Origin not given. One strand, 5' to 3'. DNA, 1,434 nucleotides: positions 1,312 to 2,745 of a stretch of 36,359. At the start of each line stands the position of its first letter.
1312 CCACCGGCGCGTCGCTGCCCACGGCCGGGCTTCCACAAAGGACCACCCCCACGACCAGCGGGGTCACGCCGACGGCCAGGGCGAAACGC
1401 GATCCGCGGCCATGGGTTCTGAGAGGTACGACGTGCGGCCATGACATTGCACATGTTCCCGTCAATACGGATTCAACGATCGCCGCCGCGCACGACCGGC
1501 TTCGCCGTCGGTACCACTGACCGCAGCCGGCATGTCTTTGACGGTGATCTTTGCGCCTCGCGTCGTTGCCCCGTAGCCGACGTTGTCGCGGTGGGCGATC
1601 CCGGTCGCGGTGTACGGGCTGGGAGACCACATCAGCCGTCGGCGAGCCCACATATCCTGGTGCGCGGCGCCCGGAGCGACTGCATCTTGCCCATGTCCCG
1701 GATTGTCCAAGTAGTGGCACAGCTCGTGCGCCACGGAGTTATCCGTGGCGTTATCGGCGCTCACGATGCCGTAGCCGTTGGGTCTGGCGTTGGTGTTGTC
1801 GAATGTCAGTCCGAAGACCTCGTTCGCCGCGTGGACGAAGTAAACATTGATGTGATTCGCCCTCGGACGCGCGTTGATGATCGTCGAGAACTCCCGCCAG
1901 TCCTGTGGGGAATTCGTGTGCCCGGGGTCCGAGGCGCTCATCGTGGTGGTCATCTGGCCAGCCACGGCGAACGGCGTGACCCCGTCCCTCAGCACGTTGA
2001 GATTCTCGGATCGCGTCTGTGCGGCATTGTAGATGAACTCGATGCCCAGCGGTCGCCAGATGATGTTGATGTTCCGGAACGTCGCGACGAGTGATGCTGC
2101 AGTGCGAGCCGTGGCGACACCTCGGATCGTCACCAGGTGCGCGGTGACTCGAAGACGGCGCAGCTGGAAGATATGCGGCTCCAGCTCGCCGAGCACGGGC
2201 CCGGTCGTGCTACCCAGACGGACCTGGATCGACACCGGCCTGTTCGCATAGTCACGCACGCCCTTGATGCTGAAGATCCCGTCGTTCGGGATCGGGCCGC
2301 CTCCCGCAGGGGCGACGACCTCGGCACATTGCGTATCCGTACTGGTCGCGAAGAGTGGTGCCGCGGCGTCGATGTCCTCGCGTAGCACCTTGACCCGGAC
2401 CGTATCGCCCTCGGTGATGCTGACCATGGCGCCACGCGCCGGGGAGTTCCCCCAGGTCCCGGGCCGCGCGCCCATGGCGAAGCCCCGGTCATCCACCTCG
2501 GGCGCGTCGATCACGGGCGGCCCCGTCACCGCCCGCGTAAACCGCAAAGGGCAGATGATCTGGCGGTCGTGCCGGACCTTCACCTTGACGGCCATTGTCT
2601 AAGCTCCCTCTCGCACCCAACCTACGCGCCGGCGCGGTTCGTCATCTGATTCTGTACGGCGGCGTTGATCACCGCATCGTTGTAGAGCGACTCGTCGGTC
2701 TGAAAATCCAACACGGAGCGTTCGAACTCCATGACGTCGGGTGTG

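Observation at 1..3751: Five-gene module translationally coupled to vgrG: candidate new cargo effector and immunity unit aimed at the cell envelope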

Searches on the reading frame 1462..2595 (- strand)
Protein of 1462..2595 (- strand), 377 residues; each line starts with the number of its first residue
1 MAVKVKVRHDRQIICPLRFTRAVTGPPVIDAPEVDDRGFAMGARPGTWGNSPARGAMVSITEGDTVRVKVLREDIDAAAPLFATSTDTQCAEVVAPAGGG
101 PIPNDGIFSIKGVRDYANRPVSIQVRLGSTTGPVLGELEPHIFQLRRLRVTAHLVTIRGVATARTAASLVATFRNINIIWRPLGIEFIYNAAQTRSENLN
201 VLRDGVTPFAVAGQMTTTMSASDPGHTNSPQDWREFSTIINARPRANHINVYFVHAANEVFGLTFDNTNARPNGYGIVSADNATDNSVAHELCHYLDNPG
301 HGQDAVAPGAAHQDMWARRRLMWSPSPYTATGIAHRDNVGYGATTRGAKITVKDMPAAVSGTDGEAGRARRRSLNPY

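Call 5: search_protein_families(library=pfam, proteins=[window:1462-2595:-], max_evalue=0.1)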
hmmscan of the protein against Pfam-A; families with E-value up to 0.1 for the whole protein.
window:1462-2595:- (377 aa): 1 family
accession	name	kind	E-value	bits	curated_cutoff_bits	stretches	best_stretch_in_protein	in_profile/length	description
PF03422.21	CBM_6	-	0.019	15.7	28.9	0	121-139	60-78/125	Carbohydrate binding module (family 6)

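Call 6: search_protein_families(library=ncbifam, proteins=[window:1462-2595:-], max_evalue=0.1)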
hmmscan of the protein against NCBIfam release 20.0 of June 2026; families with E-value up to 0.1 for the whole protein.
window:1462-2595:- (377 aa): 0 families

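Call 9: find_homologous_proteins(query=window:1462-2595:-)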
Query window:1462-2595:- (377 aa): 131 proteins with E <= 0.001 among 8000 candidates; the best 120 are listed.
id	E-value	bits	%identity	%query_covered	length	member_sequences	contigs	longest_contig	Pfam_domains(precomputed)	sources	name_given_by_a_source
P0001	1.4e-227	773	89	100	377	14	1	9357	-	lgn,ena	-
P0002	1.4e-191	655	77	100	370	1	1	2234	-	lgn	-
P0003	4.7e-184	630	75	100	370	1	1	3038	-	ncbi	-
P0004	1.6e-175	602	73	100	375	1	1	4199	-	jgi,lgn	jgi:hypothetical protein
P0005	4.3e-171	587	70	100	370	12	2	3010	-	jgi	-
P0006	8.8e-153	527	65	100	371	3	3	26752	-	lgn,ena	-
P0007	2.9e-147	509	64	100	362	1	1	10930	-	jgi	jgi:hypothetical protein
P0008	6.3e-141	488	63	100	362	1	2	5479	-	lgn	-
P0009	2.6e-139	483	63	100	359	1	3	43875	-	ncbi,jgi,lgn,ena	-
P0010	7.4e-139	481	68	85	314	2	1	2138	-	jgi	jgi:hypothetical protein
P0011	4.2e-137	475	63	100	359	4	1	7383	-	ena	-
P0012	1.1e-133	464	62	100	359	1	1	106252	-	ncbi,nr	ncbi:MAG: hypothetical protein SFV54_07140 [Bryobacteraceae bacterium]|nr:hypothetical protein [Bryo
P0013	9.1e-133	461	62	100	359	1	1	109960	-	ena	-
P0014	4.7e-130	452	59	100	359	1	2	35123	-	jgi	jgi:hypothetical protein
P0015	6.4e-130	452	58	100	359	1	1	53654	-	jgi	jgi:hypothetical protein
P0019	2.1e-124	434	58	100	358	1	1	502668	-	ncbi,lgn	-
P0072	2.1e-97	345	49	100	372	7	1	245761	-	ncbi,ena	-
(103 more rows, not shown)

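Call 12: find_related_loci(query=A1, collection=genome_contigs, flank=10000)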
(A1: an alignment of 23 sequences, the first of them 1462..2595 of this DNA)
Query A1 (377 aa) in genome_contigs; peptide patterns used: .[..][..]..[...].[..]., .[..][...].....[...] (x = any residue, [..] = any of these).
120 stretches matched a pattern; 31 encode a relative of the query (tblastn E <= 1e-3); 31 distinct loci.
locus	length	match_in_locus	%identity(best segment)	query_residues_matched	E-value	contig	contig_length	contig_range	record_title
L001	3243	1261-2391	89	1-377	0e+0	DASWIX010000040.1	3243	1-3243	MAG TPA_asm: Gemmatimonadales bacterium isolate SMAG_U2880 k141_117386, whole genome shotgun sequence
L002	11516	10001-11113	64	1-377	2e-145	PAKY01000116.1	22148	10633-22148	MAG: Phycisphaerae bacterium isolate SAT56 MHASMcontig_1593404, whole genome shotgun sequence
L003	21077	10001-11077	62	1-377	3e-141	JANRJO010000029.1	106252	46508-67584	MAG: Bryobacteraceae bacterium isolate bins.157 k141_1527776, whole genome shotgun sequence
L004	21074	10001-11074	58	1-377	4e-134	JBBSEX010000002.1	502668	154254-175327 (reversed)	MAG: Bryobacterales bacterium isolate LS1_sbin.65 LS1_sbin.65_K_844443_L_502668_cov_16.0206, whole genome shotgun sequen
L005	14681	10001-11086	56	1-376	7e-126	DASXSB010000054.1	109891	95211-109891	MAG TPA_asm: Candidatus Methylomirabilota bacterium isolate SMAG_U4655 k141_3706629, whole genome shotgun sequence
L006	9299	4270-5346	54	1-377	8e-122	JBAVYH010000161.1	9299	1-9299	MAG: Bryobacteraceae bacterium isolate MFD02755_ilm_asm_bin11 k127_88131, whole genome shotgun sequence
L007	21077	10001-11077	54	1-377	1e-120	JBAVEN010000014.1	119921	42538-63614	MAG: Bryobacteraceae bacterium isolate MFD04928_ilm_asm_bin32 k127_184490, whole genome shotgun sequence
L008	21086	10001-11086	54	1-377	3e-122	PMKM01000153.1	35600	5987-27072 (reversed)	MAG: Bryobacterales bacterium isolate fen_298 73.20120600_E2D.104_contig_43594, whole genome shotgun sequence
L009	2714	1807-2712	60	1-318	1e-115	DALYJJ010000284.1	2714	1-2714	MAG TPA_asm: Bryobacteraceae bacterium isolate CTOTU46614 NODE_4346_length_2714_cov_7.001504, whole genome shotgun seque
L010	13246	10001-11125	50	1-376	4e-109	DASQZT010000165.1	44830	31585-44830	MAG TPA_asm: Bryobacteraceae bacterium isolate SMAG_U11099 k141_345706, whole genome shotgun sequence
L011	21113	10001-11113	49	1-376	7e-108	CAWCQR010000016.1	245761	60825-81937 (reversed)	MAG: Terriglobia bacterium isolate MFD09368.bin.1.27 genome assembly, contig: contig_48085, whole genome shotgun sequenc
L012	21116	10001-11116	51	1-376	2e-107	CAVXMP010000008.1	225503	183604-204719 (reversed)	MAG: uncultured Acidobacteriota bacterium isolate MFD02840.bin.2.52 genome assembly, contig: contig_148551, whole genome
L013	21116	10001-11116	50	1-376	3e-105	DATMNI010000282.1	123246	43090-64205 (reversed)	MAG TPA_asm: Candidatus Acidiferrales bacterium isolate SMAG_U12846 k141_1193078, whole genome shotgun sequence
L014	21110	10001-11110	48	1-377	6e-104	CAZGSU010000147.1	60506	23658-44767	MAG TPA_asm: uncultured Acidobacteriaceae bacterium isolate binchicken_co279_156 genome assembly, contig: k141_4086735,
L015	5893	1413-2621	46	1-377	2e-99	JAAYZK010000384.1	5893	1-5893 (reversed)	MAG: Planctomycetota bacterium isolate AS06rmzACSIP_316 499452_AS06, whole genome shotgun sequence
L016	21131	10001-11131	49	3-377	2e-96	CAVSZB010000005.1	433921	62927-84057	MAG: uncultured bacterium isolate MFD04716.bin.1.312 genome assembly, contig: contig_32571, whole genome shotgun sequenc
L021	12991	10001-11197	35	3-371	2e-62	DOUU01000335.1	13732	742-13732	MAG TPA_asm: Deltaproteobacteria bacterium isolate UBA9160 contig_21426, whole genome shotgun sequence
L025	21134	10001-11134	35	3-370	6e-49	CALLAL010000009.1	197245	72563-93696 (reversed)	MAG: uncultured bacterium isolate N1_Bin_METABAT__110_1 genome assembly, contig: c_000001387396, whole genome shotgun se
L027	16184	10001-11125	38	12-376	7e-74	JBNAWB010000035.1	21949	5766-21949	MAG: Thermodesulfobacteriota bacterium isolate Kamch4342-D-MF-053 bin28.fa-35, whole genome shotgun sequence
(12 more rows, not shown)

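Call 15: search_solved_structures(query=A1, max_evalue=10, show_alignments=2)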
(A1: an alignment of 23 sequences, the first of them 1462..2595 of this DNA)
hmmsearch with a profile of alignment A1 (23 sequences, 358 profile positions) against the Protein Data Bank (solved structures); distinct sequences matched with E-value up to 10: 71 (the best 60 are shown).
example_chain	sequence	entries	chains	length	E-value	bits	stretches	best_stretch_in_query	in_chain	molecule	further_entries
1wni_A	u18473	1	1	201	3.8e-08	35.9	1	162-292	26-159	Trimerelysin II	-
1nd1_A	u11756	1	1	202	5.9e-06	28.6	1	160-288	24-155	BaP1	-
4aig_A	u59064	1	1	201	1.5e-05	27.3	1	164-289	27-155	ADAMALYSIN II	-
3aig_A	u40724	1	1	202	1.5e-05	27.3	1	164-289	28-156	ADAMALYSIN II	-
2aig_P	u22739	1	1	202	1.5e-05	27.3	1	164-289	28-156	ADAMALYSIN II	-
1atl_A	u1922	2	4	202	2e-05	26.9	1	150-289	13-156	Snake venom metalloproteinase atrolysin-D | ATROLYSIN C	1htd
1dth_A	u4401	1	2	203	2.1e-05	26.9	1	150-289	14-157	ATROLYSIN C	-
2w12_A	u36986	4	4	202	2.4e-05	26.6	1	160-288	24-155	ZINC METALLOPROTEINASE BAP1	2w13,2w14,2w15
4q1l_A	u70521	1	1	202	2.9e-05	26.4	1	161-289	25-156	Snake venom metalloproteinase leucurolysin-A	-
2dw0_A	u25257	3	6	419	3.1e-05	26.3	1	149-286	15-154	Catrocollastatin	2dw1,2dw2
1iag_A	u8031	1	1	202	3.2e-05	26.2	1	164-289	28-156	ADAMALYSIN II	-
1kug_A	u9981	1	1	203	7.9e-05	24.9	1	159-292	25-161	metalloproteinase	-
1kuf_A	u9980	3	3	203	8.2e-05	24.9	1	159-291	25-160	metalloproteinase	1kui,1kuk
3gbo_A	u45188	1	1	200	0.0001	24.5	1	161-289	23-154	Zinc metalloproteinase BmooMPalfa-I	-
1qua_A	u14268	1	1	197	0.00026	23.3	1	161-286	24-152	ACUTOLYSIN-C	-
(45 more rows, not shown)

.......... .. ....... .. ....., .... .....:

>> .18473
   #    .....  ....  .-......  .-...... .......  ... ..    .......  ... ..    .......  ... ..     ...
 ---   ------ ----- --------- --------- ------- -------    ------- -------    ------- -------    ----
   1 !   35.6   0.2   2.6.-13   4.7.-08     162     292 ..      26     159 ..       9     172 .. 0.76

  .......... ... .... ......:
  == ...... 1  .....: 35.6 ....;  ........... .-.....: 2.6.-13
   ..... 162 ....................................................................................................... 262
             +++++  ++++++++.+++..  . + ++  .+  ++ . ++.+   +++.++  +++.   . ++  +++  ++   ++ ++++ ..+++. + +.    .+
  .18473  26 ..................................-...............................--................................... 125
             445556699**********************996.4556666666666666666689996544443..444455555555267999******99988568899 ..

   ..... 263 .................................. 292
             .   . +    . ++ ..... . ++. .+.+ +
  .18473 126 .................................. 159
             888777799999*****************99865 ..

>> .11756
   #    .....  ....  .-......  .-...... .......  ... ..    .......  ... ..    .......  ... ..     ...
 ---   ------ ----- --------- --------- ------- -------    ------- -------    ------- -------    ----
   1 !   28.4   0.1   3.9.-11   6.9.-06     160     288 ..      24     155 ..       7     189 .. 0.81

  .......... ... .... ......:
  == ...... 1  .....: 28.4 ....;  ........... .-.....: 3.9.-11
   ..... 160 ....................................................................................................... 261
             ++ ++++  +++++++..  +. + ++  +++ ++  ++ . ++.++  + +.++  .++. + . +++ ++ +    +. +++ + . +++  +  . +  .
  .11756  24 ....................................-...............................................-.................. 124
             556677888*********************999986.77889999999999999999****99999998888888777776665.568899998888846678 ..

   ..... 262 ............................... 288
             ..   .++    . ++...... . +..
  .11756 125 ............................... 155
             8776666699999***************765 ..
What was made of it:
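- On Metzincin clan, adamalysin-like (M12B): The family profile hits trimerelysin II at E=3.8e-8 (call 15).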

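Call 26: find_encoding_contigs(protein=P0019, flank=10000, max_places=2)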
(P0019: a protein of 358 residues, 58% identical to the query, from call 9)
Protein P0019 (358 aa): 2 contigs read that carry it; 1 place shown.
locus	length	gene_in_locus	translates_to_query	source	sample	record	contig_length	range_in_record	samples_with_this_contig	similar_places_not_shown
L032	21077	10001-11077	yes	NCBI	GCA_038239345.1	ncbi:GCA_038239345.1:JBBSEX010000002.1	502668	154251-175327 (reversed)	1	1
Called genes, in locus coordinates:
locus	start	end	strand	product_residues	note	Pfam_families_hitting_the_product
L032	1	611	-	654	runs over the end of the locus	PF13191:AAA_16, PF00486:Trans_reg_C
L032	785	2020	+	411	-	PF01569:PAP2 (weak), PF22778:VCPO_2nd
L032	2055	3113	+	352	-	PF21320:WHD_Rv2258c, PF13489:Methyltransf_23, PF05175:MTS (faint), PF02390:Methyltransf_4 (weak), PF13649:Methyltransf_25, PF13847:Methyltransf_31, PF08241:Methyltransf_11, PF08242:Methyltransf_12, +1 more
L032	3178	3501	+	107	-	PF08803:ydhR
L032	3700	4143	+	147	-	PF13581:HATPase_c_2, PF02518:HATPase_c (weak)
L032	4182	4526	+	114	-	PF01740:STAS, PF13466:STAS_2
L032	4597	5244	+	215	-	PF00072:Response_reg, PF00196:GerE, PF08281:Sigma70_r4_2 (weak)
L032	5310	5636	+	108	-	PF03551:PadR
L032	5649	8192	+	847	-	PF12704:MacB_PCD, PF02687:FtsX, PF12704:MacB_PCD, PF02687:FtsX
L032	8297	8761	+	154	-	PF09685:MamF_MmsF (weak)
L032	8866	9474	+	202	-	PF01471:PG_binding_1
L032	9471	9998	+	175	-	-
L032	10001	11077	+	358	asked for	-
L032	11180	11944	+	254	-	PF13646:HEAT_2 (faint), PF13513:HEAT_EZ (faint), PF02985:HEAT (faint)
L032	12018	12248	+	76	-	-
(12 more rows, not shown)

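Call 27: find_encoding_contigs(protein=P0072, flank=10000, max_places=2)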
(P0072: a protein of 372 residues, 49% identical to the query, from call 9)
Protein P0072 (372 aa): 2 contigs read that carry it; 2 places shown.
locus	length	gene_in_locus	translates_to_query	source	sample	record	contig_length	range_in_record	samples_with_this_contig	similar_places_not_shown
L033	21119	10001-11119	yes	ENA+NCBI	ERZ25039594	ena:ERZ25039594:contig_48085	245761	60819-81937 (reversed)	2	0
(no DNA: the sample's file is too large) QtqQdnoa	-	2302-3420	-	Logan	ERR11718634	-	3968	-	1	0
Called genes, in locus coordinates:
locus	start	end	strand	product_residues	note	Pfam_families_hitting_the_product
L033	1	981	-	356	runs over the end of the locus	PF00364:Biotin_lipoyl (faint), PF25917:BSH_RND, PF25919:BSH_CusB, PF25876:HH_MFP_RND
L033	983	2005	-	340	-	PF02321:OEP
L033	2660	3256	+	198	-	PF13505:OMP_b-brl (weak)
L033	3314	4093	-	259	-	PF00230:MIP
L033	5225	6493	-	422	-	PF03721:UDPG_MGDP_dh_N, PF00984:UDPG_MGDP_dh, PF03720:UDPG_MGDP_dh_C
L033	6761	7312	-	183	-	PF13563:2_5_RNA_ligase2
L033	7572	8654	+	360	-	PF07228:SpoIIE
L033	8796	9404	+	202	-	PF01471:PG_binding_1 (weak)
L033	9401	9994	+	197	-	-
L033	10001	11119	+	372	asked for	-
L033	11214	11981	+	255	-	PF13513:HEAT_EZ (weak), PF02985:HEAT (faint), PF13646:HEAT_2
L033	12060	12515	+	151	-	PF00111:Fer2, PF01799:Fer2_2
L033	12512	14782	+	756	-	PF20256:MoCoBD_2, PF02738:MoCoBD_1, PF20256:MoCoBD_2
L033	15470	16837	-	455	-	PF00772:DnaB, PF13481:AAA_25, PF03796:DnaB_C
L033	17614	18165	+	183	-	PF01872:RibD_C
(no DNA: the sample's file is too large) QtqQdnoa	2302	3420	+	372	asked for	-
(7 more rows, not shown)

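Call 28: predict_structure(alignment_id=A2)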
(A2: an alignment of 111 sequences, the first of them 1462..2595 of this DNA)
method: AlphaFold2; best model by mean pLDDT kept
length: 377 residues; sequences in the alignment: 111
mean_pLDDT: 94.1   pTM: 0.92
mean pLDDT of the five models: 94.1, 94.1, 93.6, 92.8, 92.4
residues with pLDDT >= 90: 314; 70-90: 58; 50-70: 5; < 50: 0
segments of 3 or more residues with pLDDT < 50: none
pLDDT, mean of each block of 10 residues (from residue 1): 89 93 97 92 86 91 98 94 98 97 98 96 97 96 98 99 99 99 98 98 95 94 85 95 98 97 95 96 97 97 73 88 91 90 95 89 94 95
secondary structure, 60 per line:
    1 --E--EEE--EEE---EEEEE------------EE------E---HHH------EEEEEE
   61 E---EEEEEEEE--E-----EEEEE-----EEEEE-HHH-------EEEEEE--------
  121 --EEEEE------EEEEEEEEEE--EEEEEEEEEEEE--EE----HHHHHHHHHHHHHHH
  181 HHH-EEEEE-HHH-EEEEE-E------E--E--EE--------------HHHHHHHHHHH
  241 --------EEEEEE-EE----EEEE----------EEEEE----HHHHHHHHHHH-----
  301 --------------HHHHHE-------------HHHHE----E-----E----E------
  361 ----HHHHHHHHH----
elements in order: E6-8 E11-13 E17-21 E55-61 E65-72 E81-85 E91-95 E107-112 E123-127 E134-143 E146-157 H166-183 E185-189 E195-199 H230-240 E249-254 E262-265 E276-280 H285-295 H315-319 H334-337 H365-373
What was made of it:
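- In the AF2 model the G3 N-terminal sandwich packs tightly on the catalytic domain (pTM 0.92; call 28).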
